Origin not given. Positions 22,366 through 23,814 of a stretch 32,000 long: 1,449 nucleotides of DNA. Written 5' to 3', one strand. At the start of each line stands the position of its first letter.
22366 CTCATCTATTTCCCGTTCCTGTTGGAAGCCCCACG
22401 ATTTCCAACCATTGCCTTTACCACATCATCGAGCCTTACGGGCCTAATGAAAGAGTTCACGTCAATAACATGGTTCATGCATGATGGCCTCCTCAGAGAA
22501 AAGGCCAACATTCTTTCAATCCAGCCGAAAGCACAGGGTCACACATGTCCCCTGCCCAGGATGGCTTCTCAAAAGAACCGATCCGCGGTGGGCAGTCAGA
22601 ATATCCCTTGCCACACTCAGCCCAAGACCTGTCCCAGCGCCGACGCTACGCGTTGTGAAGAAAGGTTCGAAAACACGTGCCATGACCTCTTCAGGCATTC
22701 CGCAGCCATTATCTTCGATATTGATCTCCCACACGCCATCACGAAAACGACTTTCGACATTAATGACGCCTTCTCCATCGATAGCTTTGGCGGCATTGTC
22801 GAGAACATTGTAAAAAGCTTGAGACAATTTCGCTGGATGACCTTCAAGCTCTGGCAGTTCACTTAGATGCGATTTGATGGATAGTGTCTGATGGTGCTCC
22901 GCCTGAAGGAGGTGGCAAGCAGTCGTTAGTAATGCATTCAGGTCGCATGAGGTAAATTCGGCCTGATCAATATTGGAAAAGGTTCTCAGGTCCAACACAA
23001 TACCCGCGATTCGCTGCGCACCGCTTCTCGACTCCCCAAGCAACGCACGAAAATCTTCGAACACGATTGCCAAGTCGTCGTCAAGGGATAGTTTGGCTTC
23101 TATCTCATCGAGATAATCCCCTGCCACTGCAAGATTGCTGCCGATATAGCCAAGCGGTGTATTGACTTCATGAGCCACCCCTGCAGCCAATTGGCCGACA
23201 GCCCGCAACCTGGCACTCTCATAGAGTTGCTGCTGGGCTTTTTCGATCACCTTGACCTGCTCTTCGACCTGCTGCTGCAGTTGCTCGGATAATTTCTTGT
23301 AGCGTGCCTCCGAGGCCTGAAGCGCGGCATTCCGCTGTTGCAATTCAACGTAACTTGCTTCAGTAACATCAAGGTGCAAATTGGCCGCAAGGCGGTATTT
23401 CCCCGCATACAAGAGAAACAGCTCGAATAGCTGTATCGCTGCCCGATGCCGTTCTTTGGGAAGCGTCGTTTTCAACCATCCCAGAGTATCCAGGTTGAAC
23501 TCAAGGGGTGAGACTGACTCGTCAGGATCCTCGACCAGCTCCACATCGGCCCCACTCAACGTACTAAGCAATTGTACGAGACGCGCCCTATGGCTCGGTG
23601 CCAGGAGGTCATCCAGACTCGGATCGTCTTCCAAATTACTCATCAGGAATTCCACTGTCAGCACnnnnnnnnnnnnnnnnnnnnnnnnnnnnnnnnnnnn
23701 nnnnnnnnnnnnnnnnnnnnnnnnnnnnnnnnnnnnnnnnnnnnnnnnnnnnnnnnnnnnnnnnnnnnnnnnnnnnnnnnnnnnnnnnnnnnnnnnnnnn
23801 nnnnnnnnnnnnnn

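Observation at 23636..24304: MglA homologue with Ala at the Ras-G12/MglA-G21 position, a ~27-aa C-terminal extension and no MglB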

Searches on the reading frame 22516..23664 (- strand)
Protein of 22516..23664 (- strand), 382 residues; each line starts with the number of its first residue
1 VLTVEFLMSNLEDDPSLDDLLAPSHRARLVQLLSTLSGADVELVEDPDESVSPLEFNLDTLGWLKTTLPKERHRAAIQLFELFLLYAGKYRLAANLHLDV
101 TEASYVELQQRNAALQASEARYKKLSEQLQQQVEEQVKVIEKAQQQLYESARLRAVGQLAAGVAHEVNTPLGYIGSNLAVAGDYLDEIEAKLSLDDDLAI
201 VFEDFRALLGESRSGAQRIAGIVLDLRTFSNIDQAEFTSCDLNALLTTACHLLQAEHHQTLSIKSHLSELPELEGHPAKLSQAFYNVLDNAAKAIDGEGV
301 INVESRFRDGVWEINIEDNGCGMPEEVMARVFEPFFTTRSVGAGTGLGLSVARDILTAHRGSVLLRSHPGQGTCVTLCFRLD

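Call 6: search_protein_families(library=pfam, proteins=[window:22516-23664:-], max_evalue=0.01)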
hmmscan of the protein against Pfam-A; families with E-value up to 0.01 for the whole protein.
window:22516-23664:- (382 aa): 3 families
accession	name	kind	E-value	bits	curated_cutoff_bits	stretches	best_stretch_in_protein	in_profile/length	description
PF02518.31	HATPase_c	-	1.2e-25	90.5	26.4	1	276-381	2-109/111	Histidine kinase-, DNA gyrase B-, and HSP90-like ATPase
PF00512.31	HisKA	-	3.7e-06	27.3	26.9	1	156-234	2-65/66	His Kinase A (phospho-acceptor) domain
PF05010.19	TACC_C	-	0.0047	17.1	29.9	1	93-159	79-144/201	Transforming acidic coiled-coil-containing protein (TACC), C-terminal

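Call 7: search_protein_families(library=ncbifam, proteins=[window:22516-23664:-], max_evalue=0.01)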
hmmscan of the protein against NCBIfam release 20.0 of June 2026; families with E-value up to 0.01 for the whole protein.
window:22516-23664:- (382 aa): 84 families (the best 25 are shown)
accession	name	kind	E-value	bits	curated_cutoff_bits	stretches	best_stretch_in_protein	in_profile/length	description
NF038348.1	T2SS_HK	subfamily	4e-52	177.4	450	2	191-377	383-569/574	histidine kinase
NF052574.1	HisKinEspCMyxo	equivalog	8.4e-46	156.5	1200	1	133-377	394-633/785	serine histidine kinase EspC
NF008468.0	PRK11360.1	equivalog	1.1e-45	156.2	646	1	141-380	381-607/616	two-component system sensor histidine kinase AtoS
NF052573.1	HisKinEspAMyxo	equivalog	3.5e-41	141.1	1400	1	141-376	369-606/755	serine histidine kinase EspA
NF010411.0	PRK13837.1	equivalog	1.3e-34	119.4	647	1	123-376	419-670/828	two-component system VirA-like sensor kinase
NF007688.0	PRK10364.1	equivalog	3.2e-32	111.9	479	1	143-378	227-448/460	two-component system sensor histidine kinase ZraS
NF047794.1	HisKinPtgB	equivalog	4.4e-29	101.2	1000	1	115-380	398-654/656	two-component system sensor histidine kinase PgtB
NF047497.1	HK_LIC_12097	equivalog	5.6e-29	101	500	1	108-370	101-356/367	LIC_12097 family sensor histidine kinase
NF046044.1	PnpS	equivalog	1.3e-27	96.8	400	1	216-379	217-389/390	two-component system histidine kinase PnpS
TIGR02966.1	phoR_proteo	equivalog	5.2e-27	94.7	334.2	1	113-378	73-332/333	phosphate regulon sensor histidine kinase PhoR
NF010076.0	PRK13557.1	subfamily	5.1e-25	87.9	631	1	141-380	148-393/540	histidine kinase famiy protein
TIGR02956.1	TMAO_torS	equivalog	6.5e-24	84.1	676.5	1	107-378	417-679/967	TMAO reductase system sensor histidine kinase/response regulator TorS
NF040750.1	tetrathio_HK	equivalog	1.4e-23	83.2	750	1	130-371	312-544/555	tetrathionate respiration histidine kinase TtrS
NF033092.0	HK_WalK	equivalog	2.7e-23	82.4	725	1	136-378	355-591/594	cell wall metabolism sensor histidine kinase WalK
NF046026.1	HisKinCckACaul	equivalog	8.9e-23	80.3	1000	1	141-374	287-525/678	cell cycle histidine kinase CckA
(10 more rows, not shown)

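Call 45: find_homologous_proteins(query=window:22516-23643:-, max_evalue=1e-10)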
Query window:22516-23643:- (375 aa): 3542 proteins with E <= 1e-10 among 8000 candidates; the best 120 are listed.
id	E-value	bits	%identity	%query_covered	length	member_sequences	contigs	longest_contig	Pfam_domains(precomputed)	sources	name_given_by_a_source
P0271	1.6e-242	822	100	100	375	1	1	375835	PF02518.32,PF00512.32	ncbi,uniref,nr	ncbi:hypothetical protein GCM10007160_07070 [Litchfieldella qijiaojingensis]|uniref:histidine kinase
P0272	5.6e-186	636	78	100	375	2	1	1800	PF02518.32,PF00512.32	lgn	-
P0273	6.0e-183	626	78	100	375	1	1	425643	PF02518.32,PF00512.32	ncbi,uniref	ncbi:sensor histidine kinase [Litchfieldella rifensis]|uniref:histidine kinase n=1 Tax=Litchfieldell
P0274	2.1e-162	558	71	99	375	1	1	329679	PF02518.32,PF00512.32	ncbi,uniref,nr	ncbi:sensor histidine kinase [Phytohalomonas tamaricis]|uniref:sensor histidine kinase n=1 Tax=Phyto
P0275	3.7e-160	551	68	100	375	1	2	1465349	PF02518.32,PF00512.32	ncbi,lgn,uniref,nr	ncbi:hypothetical protein L861_00170 [Litchfieldella anticariensis FP35 = DSM 16096]|uniref:histidin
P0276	4.3e-158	544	67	99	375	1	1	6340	PF02518.32,PF00512.32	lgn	-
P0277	6.7e-158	544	67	100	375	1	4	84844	PF02518.32,PF00512.32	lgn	-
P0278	7.6e-157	540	65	95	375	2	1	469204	PF02518.32,PF00512.32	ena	-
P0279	3.8e-153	528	65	99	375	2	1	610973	PF02518.32,PF00512.32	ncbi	ncbi:sensor histidine kinase [Vreelandella sp. H-I2]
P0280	1.5e-149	516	65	99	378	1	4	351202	PF02518.32,PF00512.32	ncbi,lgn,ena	-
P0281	2.3e-149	515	65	99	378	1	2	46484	PF02518.32,PF00512.32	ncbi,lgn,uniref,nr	ncbi:two-component sensor histidine kinase [Pseudomonas sp. PIC25]|uniref:sensor histidine kinase n=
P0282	2.0e-147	509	65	99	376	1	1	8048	PF02518.32,PF00512.32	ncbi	ncbi:MAG: sensor histidine kinase [Pseudomonas sp.]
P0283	4.2e-147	508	65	99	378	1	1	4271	PF02518.32,PF00512.32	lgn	-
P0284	1.2e-146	507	65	99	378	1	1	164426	PF02518.32,PF00512.32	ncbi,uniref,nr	ncbi:sensor histidine kinase [Pseudomonas indica]|uniref:sensor histidine kinase n=1 Tax=Pseudomonas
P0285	1.6e-146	506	65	99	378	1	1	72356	PF02518.32,PF00512.32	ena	-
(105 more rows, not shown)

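Call 55: predict_structure(alignment_id=A3)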
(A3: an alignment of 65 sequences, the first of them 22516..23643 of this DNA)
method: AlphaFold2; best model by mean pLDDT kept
length: 375 residues; sequences in the alignment: 65
mean_pLDDT: 80.6   pTM: 0.44
mean pLDDT of the five models: 80.6, 78.2, 76.7, 76.6, 75.2
residues with pLDDT >= 90: 60; 70-90: 252; 50-70: 50; < 50: 13
segments of 3 or more residues with pLDDT < 50: 1-3, 330-338
pLDDT, mean of each block of 10 residues (from residue 1): 62 85 89 84 79 85 87 89 82 84 92 92 88 74 64 67 77 86 80 86 79 67 56 88 84 85 86 86 83 90 90 85 67 46 82 88 89 79
secondary structure, 60 per line:
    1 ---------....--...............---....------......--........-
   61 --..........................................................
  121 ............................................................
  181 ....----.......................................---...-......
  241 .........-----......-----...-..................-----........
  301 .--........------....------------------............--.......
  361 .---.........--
elements in order: H10-13 H16-30 E34-37 E44-49 E52-59 H63-184 H189-227 E231-233 H235-249 E255-260 E266-268 H270-287 E293-301 E304-311 H318-321 H340-351 E354-361 E365-373
